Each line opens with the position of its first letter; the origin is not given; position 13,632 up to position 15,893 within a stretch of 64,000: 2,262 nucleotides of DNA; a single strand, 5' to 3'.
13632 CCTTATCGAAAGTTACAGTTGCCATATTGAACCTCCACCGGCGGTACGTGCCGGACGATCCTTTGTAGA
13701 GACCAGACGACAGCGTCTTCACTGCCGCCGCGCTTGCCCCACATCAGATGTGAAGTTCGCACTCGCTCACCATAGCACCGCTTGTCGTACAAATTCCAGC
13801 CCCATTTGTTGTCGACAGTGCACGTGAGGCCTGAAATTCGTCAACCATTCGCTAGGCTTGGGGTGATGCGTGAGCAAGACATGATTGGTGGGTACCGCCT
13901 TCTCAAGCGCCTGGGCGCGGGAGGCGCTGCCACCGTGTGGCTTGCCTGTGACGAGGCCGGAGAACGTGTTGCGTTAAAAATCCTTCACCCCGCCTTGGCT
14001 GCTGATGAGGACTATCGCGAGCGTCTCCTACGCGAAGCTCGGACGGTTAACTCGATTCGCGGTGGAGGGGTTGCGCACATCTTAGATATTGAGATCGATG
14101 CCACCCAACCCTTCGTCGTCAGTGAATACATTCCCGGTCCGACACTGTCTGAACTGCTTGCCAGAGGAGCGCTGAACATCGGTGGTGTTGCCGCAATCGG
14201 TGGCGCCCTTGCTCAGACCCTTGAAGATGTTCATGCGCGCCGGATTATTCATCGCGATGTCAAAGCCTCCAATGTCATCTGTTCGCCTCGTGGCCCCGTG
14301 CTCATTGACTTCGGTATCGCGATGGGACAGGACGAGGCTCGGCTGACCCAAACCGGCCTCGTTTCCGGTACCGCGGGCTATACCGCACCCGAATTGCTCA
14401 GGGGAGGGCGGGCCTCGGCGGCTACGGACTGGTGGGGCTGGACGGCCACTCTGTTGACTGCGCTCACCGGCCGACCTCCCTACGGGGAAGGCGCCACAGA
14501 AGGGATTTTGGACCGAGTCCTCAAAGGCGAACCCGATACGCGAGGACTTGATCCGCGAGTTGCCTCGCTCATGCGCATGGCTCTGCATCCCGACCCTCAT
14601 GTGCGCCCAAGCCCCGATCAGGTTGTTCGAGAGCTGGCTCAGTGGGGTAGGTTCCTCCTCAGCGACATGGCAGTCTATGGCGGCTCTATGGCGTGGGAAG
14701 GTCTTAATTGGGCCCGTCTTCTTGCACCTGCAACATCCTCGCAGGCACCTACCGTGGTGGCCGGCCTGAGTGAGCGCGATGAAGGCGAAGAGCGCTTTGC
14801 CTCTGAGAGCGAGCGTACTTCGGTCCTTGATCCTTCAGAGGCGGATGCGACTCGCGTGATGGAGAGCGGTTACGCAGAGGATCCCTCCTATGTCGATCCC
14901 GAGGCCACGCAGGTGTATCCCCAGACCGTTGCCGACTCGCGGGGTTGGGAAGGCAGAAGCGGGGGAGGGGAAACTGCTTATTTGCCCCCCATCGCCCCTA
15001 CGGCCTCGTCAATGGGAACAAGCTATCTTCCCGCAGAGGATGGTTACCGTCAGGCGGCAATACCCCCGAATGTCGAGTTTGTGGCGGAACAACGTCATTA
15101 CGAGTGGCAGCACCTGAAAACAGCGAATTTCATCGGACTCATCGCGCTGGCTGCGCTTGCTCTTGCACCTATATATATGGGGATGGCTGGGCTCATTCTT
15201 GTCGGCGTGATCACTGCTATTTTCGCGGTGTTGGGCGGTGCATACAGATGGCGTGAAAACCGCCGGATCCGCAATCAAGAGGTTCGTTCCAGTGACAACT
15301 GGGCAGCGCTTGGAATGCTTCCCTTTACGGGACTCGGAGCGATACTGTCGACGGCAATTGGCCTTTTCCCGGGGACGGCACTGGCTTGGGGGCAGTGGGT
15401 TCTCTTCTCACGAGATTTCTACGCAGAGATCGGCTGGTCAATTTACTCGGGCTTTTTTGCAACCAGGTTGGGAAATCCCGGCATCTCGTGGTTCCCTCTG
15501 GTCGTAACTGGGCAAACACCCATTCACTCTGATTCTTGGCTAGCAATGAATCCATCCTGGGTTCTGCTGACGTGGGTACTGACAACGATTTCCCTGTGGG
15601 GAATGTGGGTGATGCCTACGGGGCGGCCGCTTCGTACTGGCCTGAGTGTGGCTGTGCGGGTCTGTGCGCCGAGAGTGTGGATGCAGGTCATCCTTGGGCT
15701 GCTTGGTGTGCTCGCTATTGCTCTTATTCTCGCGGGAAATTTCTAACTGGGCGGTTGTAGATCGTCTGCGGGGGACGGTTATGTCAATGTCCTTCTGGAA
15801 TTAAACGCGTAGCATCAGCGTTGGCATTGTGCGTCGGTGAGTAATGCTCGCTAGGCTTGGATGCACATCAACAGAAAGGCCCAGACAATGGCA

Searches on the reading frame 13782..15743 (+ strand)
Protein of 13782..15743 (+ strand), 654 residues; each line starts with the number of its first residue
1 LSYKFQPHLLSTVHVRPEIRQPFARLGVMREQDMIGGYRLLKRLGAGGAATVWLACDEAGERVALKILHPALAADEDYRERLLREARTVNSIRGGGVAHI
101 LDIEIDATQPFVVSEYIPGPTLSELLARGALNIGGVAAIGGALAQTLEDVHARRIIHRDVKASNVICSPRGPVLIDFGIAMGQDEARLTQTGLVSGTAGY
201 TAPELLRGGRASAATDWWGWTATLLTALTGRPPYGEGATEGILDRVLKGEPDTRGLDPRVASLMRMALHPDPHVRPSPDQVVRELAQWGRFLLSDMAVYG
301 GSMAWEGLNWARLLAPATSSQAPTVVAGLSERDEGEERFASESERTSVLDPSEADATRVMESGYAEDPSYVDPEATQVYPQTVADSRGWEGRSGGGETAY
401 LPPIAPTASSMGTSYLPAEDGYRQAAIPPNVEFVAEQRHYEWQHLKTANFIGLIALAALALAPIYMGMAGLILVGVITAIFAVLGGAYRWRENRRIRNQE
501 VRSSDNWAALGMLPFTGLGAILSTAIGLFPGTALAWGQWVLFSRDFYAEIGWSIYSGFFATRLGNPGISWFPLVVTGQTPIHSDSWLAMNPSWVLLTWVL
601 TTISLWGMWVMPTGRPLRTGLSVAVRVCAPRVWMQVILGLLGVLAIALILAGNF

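Call 15: search_protein_families(library=pfam, proteins=[window:13782-15743:+], max_evalue=0.00001)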
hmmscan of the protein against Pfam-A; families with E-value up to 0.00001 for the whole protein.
window:13782-15743:+ (654 aa): 2 families
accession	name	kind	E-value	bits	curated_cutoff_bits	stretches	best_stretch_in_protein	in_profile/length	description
PF00069.31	Pkinase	-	1.2e-32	113.8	31.7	1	38-283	1-259/263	Protein kinase domain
PF07714.23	PK_Tyr_Ser-Thr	-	5.1e-22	78.8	23.1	1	40-285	3-258/258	Protein tyrosine and serine/threonine kinase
